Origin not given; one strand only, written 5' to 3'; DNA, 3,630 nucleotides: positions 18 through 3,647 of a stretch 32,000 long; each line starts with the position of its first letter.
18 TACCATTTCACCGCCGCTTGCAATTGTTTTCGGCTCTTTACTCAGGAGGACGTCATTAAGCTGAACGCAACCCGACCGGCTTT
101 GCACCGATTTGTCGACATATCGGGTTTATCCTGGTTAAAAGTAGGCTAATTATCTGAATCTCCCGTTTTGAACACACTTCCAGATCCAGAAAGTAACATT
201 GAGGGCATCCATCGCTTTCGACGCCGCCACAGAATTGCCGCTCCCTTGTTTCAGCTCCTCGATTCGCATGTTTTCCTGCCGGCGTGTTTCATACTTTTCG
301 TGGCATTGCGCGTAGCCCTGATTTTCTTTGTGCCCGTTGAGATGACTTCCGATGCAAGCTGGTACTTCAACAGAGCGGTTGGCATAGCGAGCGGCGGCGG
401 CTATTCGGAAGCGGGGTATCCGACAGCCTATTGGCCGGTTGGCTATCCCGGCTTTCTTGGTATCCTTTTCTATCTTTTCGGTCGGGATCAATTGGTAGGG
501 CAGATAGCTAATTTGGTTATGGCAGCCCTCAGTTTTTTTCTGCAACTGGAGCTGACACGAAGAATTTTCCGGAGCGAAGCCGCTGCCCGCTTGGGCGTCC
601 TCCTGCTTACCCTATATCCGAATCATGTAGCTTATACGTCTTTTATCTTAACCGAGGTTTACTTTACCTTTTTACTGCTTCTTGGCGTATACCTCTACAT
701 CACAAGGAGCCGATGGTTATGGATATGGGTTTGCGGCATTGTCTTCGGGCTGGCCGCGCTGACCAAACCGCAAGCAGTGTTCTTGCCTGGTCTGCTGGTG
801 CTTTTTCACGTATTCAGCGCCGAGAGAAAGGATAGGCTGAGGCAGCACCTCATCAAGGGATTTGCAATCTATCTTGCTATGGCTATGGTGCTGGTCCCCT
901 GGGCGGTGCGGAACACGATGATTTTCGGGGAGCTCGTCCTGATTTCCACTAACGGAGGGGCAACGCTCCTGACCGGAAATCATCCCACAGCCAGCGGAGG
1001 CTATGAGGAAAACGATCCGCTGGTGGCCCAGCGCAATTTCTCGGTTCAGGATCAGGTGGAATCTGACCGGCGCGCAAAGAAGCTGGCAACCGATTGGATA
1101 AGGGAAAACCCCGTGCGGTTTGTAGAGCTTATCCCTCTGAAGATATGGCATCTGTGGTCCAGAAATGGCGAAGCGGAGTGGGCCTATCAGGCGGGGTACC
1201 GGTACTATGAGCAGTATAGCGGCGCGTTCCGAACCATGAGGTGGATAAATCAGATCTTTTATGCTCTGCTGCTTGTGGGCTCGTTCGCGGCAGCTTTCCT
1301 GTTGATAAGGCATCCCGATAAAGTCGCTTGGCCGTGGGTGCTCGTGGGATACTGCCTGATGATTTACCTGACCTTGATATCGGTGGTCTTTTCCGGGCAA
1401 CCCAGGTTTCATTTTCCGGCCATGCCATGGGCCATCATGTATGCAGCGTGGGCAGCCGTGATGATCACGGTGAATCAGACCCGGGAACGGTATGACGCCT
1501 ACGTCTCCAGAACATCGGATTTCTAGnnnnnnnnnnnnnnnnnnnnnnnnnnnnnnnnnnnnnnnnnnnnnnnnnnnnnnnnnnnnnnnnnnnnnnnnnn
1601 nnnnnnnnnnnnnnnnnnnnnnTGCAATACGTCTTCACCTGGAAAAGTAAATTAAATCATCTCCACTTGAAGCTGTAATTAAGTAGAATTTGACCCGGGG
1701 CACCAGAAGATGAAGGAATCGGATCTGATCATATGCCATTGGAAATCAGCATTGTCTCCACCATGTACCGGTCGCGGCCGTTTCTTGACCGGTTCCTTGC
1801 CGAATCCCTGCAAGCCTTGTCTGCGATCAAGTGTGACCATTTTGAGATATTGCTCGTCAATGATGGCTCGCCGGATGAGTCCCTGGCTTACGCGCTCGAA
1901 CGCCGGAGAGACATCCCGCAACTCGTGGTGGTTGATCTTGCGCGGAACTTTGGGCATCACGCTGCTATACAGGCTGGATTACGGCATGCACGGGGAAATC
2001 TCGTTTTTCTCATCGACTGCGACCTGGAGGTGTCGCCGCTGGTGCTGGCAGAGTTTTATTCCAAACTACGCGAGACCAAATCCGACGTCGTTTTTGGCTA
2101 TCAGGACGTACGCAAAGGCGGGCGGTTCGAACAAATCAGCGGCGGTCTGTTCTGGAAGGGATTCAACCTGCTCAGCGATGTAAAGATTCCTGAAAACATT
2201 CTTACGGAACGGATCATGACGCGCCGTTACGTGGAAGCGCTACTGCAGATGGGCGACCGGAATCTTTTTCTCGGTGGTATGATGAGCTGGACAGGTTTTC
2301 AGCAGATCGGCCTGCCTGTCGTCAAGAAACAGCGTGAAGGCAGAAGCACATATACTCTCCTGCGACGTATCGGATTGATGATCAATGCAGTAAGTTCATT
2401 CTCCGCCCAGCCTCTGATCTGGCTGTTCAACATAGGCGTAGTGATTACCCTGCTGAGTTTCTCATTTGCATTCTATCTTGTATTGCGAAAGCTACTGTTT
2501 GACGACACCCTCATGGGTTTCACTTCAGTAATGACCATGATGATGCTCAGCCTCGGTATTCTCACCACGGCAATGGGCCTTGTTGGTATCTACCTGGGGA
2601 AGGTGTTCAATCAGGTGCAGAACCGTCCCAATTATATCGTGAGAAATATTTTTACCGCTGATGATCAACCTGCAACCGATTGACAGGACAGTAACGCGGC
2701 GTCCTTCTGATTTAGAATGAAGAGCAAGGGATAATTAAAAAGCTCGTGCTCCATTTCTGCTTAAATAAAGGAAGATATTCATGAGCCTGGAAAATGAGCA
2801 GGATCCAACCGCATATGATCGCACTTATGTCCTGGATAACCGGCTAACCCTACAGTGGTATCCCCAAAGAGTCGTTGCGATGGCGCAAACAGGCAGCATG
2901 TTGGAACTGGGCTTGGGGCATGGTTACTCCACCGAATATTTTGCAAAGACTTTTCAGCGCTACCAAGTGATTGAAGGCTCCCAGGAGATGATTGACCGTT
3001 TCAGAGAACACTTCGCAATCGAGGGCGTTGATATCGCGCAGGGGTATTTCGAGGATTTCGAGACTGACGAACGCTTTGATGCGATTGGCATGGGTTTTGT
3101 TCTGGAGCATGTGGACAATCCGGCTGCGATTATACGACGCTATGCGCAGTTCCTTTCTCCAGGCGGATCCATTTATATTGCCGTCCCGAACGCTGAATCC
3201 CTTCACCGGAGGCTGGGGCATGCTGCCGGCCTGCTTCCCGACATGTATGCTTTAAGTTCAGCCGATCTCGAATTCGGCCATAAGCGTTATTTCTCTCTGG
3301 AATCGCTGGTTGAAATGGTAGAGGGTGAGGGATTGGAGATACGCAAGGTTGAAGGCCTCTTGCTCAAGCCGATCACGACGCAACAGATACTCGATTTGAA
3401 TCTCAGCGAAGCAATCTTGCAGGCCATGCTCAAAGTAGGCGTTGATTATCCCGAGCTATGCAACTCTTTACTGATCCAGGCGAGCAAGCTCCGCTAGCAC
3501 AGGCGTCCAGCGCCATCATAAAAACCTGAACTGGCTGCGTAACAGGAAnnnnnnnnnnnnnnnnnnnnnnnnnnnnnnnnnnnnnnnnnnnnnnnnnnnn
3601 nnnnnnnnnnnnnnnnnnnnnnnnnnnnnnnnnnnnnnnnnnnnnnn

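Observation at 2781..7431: FkbH-ACP cassette with VOC protein and methyltransferase placed next to a sugar N-acyltransferase: ACP-tethered C3 acyl donor for a sugar?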

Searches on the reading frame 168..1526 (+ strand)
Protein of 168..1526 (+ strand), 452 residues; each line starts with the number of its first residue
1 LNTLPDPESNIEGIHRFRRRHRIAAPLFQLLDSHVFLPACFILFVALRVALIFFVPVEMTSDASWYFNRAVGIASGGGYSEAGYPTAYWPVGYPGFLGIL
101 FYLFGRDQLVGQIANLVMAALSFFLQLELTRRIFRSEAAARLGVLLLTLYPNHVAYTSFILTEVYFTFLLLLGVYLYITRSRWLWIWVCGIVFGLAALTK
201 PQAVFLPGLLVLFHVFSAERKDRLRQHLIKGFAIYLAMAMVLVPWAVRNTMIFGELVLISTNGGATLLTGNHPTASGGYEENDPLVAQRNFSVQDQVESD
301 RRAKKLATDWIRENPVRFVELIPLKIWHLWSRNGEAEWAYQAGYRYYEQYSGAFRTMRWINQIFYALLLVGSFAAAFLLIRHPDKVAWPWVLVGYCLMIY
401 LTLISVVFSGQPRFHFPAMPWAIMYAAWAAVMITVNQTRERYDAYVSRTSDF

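Call 4: search_protein_families(library=pfam, proteins=[window:168-1526:+], max_evalue=0.01)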
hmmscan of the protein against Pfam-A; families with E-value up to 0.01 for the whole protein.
window:168-1526:+ (452 aa): 2 families
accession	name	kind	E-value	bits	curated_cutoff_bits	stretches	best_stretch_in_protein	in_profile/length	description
PF13231.12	PMT_2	-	5e-11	43.5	26.1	1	95-245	8-160/160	Dolichyl-phosphate-mannose-protein mannosyltransferase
PF02366.24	PMT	-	1.2e-07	32.1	22.7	1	116-247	90-232/245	Dolichyl-phosphate-mannose-protein mannosyltransferase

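Call 5: search_protein_families(library=ncbifam, proteins=[window:168-1526:+], max_evalue=0.01)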
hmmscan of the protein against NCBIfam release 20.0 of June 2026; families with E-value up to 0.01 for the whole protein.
window:168-1526:+ (452 aa): 1 family
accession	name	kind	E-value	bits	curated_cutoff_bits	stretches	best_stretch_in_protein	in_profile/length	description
NF046093.1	AZOBR_p60025_fam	subfamily_domain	1.7e-07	30.7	150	1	91-224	95-221/232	AZOBR_p60025 family cell surface glycopolymer formation protein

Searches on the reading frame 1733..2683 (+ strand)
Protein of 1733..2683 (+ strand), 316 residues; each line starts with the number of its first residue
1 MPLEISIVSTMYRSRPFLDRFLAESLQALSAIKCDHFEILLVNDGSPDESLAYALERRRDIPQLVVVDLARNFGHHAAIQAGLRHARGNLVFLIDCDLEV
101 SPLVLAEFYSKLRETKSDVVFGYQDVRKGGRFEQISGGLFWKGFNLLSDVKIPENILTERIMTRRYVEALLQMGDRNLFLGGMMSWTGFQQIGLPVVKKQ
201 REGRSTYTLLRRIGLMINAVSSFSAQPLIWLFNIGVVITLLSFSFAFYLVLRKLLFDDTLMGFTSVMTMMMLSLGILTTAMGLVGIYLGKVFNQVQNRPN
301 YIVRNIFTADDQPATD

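Call 4: search_protein_families(library=pfam, proteins=[window:1733-2683:+], max_evalue=0.01)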
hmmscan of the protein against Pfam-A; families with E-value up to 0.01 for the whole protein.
window:1733-2683:+ (316 aa): 4 families
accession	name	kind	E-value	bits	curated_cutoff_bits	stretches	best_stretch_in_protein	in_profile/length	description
PF00535.33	Glycos_transf_2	-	9.9e-23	81.3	23.3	1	6-147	1-144/168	Glycosyl transferase family 2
PF12804.13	NTP_transf_3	-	0.00035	21.2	27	1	21-127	26-127/160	MobA-like NTP transferase domain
PF10111.15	Glyco_tranf_2_2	-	0.00085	19.3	27.3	1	34-107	27-101/276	Glycosyltransferase like family 2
PF13641.12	Glyco_tranf_2_3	-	0.007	16.8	27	1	19-132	13-131/230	Glycosyltransferase like family 2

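Call 5: search_protein_families(library=ncbifam, proteins=[window:1733-2683:+], max_evalue=0.01)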
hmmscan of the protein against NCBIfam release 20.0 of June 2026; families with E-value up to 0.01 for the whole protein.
window:1733-2683:+ (316 aa): 12 families
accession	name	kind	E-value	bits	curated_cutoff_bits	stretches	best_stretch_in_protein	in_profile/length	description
NF047588.1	GlcsyltransPgfSStrep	equivalog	8.1e-46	156.6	500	1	4-305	2-304/308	glycosyltransferase PgfS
NF007986.1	PRK10714.1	equivalog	5.3e-37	127.5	529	1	5-308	8-313/316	undecaprenyl-phosphate 4-deoxy-4-formamido-L-arabinose transferase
NF041875.1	EPS_EpsD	equivalog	7.9e-13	48.5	370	1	22-123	14-115/325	exopolysaccharide biosynthesis glycosyltransferase EpsD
NF007482.0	PRK10073.1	equivalog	4.8e-11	42.2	423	1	4-107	7-105/334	glycosyltransferase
TIGR03937.1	PgaC_IcaA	equivalog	2.6e-10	39.8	422.3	1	22-99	60-137/407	poly-beta-1,6-N-acetyl-D-glucosamine synthase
TIGR03965.1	mycofact_glyco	equivalog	4.5e-06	25.8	280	1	23-117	93-184/467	mycofactocin biosynthesis glycosyltransferase MftF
TIGR04242.1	nodulat_NodC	equivalog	5.8e-05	22.2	550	1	35-122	78-166/395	chitooligosaccharide synthase NodC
NF050819.1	PolSacchBiosHfsG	equivalog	6.5e-05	22.2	500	1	26-122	29-127/302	polysaccharide biosynthesis protein HfsG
TIGR04283.1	glyco_like_mftF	equivalog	0.00015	21.5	182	1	22-114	14-99/221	TIGR04283 family arsenosugar biosynthesis glycosyltransferase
NF047683.1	TeichurnBiosyTuaG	equivalog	0.00061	19.5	400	1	4-107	7-106/252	teichuronic acid biosynthesis protein TuaG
TIGR03111.1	glyc2_xrt_Gpos1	hypoth_equivalog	0.0027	16.6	363.95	0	5-99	51-143/439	TIGR03111 family XrtG-associated glycosyltransferase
NF041394.1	GtaseAglG_Halo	equivalog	0.0045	16.3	440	1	4-102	2-97/304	glucosyl-dolichyl phosphate glucuronosyltransferase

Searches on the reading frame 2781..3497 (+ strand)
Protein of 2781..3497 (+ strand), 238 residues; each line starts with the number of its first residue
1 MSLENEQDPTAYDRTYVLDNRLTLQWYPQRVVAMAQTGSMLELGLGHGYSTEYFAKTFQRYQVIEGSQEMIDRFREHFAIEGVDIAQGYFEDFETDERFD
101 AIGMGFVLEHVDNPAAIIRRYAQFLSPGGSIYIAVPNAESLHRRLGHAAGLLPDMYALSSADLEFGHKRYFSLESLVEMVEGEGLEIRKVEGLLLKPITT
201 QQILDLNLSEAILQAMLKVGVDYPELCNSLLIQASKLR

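Call 4: search_protein_families(library=pfam, proteins=[window:2781-3497:+], max_evalue=0.01)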
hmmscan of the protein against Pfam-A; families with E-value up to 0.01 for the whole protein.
window:2781-3497:+ (238 aa): 7 families
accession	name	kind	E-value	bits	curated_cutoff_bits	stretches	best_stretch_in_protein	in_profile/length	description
PF13489.12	Methyltransf_23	-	3.6e-18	66.3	27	1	36-189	22-163/164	Methyltransferase domain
PF08241.18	Methyltransf_11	-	3.5e-14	53.7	21.2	1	41-133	1-95/95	Methyltransferase domain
PF13649.12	Methyltransf_25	-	7.5e-12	46.2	27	1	41-129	2-97/97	Methyltransferase domain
PF08242.18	Methyltransf_12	-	1.2e-10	42.4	30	1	41-130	1-97/98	Methyltransferase domain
PF13847.12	Methyltransf_31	-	9.4e-07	29.1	27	1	39-138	6-114/145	Methyltransferase domain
PF05401.17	NodS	-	8.6e-05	22.9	24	1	36-151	43-161/201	Nodulation protein S (NodS)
PF00398.26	RrnaAD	-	0.0057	16.2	24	1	37-97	31-92/263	Ribosomal RNA adenine dimethylase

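Call 5: search_protein_families(library=ncbifam, proteins=[window:2781-3497:+], max_evalue=0.01)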
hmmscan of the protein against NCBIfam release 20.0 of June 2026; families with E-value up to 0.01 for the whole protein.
window:2781-3497:+ (238 aa): 13 families
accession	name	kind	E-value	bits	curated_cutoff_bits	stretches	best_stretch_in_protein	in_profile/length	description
TIGR01983.1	UbiG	equivalog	1.8e-11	43.8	102.95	1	36-202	49-217/228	bifunctional 2-polyprenyl-6-hydroxyphenol methylase/3-demethylubiquinol 3-O-methyltransferase UbiG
NF043040.1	corrin_prot_MT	hypoth_equivalog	4.3e-07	29.6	180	1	6-153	9-168/216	corrinoid protein-associated methyltransferase CpaM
TIGR02072.1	BioC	equivalog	6.8e-07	29.3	184.95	1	35-186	33-172/244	malonyl-ACP O-methyltransferase BioC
NF041650.1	nod_mtase_NodS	equivalog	7.9e-07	29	300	1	37-151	39-156/190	nodulation methyltransferase NodS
NF002463.0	PRK01683.1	equivalog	0.00016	21.4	297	1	32-138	27-133/258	trans-aconitate 2-methyltransferase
NF010703.0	PRK14103.1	equivalog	0.00022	20.7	320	1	37-137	30-128/256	trans-aconitate 2-methyltransferase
NF045825.1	FAmtase_mtf2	equivalog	0.00054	19.3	400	1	20-102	41-127/248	fatty-acid O-methyltransferase Mtf2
NF041820.1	daptide_MTase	equivalog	0.00089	18.8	175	1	35-142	35-151/243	daptide-type RiPP biosynthesis methyltransferase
NF011486.0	PRK14896.1-1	equivalog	0.0028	16.8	450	1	10-81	24-94/284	16S ribosomal RNA methyltransferase A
NF045667.1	MTase_DVU1556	equivalog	0.0029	17.1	155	1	32-191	18-166/213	DVU_1556 family methyltransferase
NF001241.0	PRK00216.1-2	equivalog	0.0031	17.2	327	1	30-134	45-148/231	demethylmenaquinone methyltransferase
NF008264.0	PRK11036.1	equivalog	0.005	16.3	366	1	39-141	47-155/261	tRNA uridine 5-oxyacetic acid(34) methyltransferase CmoM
NF045823.1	PthPhpthDimycoMt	equivalog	0.0097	15.1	300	0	19-130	48-163/256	phthiotriol/phenolphthiotriol dimycocerosates methyltransferase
